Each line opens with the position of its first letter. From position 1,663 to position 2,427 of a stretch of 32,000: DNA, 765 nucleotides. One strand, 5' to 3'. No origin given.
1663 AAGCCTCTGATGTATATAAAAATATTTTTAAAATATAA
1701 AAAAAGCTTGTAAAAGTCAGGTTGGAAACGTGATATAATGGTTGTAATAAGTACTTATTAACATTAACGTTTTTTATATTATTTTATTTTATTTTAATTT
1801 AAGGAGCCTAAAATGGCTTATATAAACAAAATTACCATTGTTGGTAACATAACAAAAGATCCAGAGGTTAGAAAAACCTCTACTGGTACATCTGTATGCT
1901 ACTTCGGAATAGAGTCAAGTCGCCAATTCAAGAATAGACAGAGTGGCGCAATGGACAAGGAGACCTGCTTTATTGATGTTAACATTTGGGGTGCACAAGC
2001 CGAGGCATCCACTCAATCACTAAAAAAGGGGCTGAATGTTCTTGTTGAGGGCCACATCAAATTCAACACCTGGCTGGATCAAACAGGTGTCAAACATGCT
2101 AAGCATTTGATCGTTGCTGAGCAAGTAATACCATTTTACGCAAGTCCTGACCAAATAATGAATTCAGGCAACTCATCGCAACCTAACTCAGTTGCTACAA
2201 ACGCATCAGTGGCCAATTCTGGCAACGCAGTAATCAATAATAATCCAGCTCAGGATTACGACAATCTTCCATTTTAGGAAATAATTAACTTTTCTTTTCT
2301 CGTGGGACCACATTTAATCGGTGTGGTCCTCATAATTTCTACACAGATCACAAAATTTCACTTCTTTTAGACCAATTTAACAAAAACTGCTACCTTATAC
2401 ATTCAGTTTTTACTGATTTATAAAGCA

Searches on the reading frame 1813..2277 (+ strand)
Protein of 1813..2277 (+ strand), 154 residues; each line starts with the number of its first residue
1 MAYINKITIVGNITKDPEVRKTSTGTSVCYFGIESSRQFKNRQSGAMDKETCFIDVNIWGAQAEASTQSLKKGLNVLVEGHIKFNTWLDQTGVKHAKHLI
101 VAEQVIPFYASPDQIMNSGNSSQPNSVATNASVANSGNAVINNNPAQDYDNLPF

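Call 15: search_protein_families(library=pfam, proteins=[window:1813-2277:+])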
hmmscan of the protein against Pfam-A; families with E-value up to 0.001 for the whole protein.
window:1813-2277:+ (154 aa): 1 family
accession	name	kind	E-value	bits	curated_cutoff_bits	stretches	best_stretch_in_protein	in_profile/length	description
PF00436.31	SSB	-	7.3e-30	103.5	26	1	4-105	1-101/104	Single-strand binding protein family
